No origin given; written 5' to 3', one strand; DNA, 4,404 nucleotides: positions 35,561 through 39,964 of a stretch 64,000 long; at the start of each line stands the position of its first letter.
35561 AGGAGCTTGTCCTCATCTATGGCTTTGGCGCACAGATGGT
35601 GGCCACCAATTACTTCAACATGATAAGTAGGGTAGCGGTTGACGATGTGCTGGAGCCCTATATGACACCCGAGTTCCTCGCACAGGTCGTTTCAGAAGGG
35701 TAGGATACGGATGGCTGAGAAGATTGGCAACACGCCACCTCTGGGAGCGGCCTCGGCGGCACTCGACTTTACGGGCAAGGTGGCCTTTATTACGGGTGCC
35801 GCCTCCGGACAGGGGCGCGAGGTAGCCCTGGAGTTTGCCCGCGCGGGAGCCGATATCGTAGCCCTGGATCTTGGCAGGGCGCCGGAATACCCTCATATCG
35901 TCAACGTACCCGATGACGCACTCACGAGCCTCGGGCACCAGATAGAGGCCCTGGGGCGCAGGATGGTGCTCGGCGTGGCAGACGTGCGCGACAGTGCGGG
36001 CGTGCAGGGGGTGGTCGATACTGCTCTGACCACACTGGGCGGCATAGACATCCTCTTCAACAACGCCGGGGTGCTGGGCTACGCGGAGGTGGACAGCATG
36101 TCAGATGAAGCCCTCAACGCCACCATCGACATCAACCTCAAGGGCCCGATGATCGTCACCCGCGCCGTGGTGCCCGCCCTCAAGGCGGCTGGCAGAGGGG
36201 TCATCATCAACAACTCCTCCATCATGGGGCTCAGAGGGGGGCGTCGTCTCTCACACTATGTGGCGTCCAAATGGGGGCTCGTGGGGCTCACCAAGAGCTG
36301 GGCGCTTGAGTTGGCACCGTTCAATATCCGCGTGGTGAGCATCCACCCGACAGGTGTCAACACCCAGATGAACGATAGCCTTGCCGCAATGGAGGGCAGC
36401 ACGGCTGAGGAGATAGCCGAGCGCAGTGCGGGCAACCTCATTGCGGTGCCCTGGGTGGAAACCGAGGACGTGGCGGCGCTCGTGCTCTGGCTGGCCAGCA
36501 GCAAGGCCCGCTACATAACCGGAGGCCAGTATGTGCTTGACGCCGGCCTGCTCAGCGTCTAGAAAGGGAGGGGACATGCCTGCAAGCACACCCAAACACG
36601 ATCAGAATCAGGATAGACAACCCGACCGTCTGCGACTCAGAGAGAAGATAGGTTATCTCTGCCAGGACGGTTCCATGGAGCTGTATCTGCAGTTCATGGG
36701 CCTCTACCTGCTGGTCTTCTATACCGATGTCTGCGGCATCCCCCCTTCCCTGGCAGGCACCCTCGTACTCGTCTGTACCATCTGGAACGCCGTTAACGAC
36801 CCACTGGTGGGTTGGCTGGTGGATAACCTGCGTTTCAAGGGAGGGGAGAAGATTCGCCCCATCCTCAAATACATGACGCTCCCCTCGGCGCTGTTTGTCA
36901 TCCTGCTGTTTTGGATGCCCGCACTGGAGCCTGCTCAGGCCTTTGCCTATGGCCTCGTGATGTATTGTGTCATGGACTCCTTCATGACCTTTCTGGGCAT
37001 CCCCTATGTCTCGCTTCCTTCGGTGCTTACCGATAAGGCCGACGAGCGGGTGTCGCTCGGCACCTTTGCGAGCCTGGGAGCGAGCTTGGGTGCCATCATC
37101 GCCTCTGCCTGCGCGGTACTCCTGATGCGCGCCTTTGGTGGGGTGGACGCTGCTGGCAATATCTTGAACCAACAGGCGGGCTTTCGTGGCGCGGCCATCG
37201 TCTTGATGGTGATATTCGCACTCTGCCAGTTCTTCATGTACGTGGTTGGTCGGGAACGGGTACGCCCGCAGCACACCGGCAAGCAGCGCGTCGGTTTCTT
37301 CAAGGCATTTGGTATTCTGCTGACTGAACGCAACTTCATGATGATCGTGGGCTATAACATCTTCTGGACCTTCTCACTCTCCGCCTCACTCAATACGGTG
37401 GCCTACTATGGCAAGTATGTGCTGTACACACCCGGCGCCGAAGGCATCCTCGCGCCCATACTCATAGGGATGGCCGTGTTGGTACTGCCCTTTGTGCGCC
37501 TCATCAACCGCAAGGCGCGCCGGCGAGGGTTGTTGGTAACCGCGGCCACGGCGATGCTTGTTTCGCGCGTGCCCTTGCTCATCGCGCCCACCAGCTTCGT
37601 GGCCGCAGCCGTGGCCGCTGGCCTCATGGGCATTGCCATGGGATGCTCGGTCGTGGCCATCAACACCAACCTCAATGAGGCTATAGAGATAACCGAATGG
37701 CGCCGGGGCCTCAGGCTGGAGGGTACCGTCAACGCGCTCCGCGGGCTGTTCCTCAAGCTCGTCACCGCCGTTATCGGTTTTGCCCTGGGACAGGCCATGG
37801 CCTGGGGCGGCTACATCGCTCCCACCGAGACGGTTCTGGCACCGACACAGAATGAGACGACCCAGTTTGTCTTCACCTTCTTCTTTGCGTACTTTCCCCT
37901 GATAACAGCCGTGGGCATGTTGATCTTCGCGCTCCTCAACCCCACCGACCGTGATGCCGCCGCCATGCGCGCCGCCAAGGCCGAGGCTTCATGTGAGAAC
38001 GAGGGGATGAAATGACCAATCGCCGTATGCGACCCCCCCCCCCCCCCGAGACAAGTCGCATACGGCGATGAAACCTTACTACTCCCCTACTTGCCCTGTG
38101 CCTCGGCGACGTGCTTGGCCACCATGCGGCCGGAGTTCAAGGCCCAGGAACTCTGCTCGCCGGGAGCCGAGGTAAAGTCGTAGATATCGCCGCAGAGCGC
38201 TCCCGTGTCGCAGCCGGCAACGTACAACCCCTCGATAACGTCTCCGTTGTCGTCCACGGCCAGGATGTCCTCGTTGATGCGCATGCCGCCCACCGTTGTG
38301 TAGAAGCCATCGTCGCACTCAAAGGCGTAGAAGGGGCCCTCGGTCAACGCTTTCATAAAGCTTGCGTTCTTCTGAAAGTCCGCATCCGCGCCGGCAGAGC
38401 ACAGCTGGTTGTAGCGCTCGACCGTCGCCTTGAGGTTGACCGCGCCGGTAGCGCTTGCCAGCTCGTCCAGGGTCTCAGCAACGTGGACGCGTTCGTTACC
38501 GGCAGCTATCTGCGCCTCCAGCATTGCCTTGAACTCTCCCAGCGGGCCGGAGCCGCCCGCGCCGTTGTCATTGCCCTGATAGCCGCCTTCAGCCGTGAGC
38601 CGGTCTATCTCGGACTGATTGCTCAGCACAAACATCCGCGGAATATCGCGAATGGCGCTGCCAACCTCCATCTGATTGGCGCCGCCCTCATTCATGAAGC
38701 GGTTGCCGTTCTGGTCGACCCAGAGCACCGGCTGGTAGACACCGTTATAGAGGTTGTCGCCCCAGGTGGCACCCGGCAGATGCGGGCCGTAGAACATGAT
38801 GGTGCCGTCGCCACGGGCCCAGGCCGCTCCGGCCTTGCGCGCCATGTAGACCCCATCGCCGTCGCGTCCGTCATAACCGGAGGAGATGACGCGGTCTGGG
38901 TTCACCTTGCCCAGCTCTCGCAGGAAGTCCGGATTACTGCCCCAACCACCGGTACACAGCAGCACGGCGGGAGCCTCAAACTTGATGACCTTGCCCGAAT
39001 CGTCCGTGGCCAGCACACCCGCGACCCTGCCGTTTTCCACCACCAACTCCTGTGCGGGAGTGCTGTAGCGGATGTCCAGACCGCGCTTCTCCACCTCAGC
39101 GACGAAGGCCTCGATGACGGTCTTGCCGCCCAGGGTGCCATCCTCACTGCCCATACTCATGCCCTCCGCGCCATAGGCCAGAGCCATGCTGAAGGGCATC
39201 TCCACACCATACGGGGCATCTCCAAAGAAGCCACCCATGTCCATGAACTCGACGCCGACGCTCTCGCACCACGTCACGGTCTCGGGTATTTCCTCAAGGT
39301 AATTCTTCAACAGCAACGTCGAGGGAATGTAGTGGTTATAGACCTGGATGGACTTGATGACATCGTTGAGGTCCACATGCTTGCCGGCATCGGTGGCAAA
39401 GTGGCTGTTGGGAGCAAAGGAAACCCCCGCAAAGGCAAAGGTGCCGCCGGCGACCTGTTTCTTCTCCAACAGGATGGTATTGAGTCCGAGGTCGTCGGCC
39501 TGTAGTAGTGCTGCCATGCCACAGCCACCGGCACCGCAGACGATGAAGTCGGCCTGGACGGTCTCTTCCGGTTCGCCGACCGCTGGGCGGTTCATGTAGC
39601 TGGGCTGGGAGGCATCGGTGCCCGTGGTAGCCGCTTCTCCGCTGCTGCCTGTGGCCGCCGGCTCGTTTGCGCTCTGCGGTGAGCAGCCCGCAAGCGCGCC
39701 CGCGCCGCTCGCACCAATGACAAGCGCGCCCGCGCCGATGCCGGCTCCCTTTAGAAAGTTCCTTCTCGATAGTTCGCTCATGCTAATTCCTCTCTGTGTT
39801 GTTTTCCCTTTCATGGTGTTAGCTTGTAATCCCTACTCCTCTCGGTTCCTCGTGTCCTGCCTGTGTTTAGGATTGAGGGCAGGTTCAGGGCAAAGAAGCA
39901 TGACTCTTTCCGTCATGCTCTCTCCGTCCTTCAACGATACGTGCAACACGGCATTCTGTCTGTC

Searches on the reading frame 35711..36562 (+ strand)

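Call 36: search_protein_families(library=pfam, proteins=[window:35711-36562:+], max_evalue=0.0001)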
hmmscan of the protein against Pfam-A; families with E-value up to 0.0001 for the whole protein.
window:35711-36562:+ (283 aa): 3 families
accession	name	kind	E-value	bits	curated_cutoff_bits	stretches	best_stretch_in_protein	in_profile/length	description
PF00106.31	adh_short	-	1.7e-47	161.8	26.6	1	23-227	1-193/195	short chain dehydrogenase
PF13561.12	adh_short_C2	-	2.1e-44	152.3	27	1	29-280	1-235/236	Enoyl-(Acyl carrier protein) reductase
PF08659.16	KR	-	4.3e-09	37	22.6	1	26-186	4-152/180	KR domain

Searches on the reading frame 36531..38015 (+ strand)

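Call 7: search_protein_families(library=pfam, proteins=[window:36531-38015:+], max_evalue=0.001)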
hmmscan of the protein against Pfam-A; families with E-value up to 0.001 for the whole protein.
window:36531-38015:+ (494 aa): 2 families
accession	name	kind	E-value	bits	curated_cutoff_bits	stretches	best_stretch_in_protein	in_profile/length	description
PF13347.12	MFS_2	-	9.3e-61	206.1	27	1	56-469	16-422/427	MFS/sugar transport protein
PF07690.21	MFS_1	-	4.7e-12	45.9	33.4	2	178-404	124-335/347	Major Facilitator Superfamily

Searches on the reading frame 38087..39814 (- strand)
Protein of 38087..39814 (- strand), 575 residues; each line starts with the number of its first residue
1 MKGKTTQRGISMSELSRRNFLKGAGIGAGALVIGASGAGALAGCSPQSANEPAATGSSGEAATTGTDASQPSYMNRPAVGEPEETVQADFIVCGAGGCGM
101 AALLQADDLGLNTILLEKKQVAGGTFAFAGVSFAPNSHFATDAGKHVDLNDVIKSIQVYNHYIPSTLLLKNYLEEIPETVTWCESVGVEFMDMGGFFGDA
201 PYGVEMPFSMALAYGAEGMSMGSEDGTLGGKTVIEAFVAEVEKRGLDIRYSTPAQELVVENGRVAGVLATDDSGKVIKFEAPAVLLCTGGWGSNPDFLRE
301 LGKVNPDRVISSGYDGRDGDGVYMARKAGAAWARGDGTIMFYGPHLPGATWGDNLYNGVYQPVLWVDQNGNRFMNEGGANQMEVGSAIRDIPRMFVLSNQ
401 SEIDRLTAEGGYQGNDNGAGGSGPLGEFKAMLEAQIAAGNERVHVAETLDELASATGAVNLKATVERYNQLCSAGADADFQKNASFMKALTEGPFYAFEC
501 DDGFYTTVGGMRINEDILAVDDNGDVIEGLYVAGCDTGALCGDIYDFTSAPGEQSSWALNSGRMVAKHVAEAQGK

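Call 7: search_protein_families(library=pfam, proteins=[window:38087-39814:-], max_evalue=0.001)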
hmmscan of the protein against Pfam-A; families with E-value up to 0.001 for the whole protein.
window:38087-39814:- (575 aa): 5 families
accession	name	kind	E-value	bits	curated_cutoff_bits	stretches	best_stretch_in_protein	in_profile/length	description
PF00890.30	FAD_binding_2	-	5.8e-40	138.2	20.4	1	89-539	1-401/414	FAD binding domain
PF01266.30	DAO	-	2.6e-11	44.1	27.9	1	224-302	142-214/353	FAD dependent oxidoreductase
PF12831.13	FAD_oxidored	-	6.1e-08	32.8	27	1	89-138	1-50/416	FAD dependent oxidoreductase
PF03486.20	HI0933_like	-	1.8e-05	24.8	50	0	89-131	2-44/244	HI0933-like protein Rossmann domain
PF10518.14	TAT_signal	-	0.00051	20.3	22.7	1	14-33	1-20/21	TAT (twin-arginine translocation) pathway signal sequence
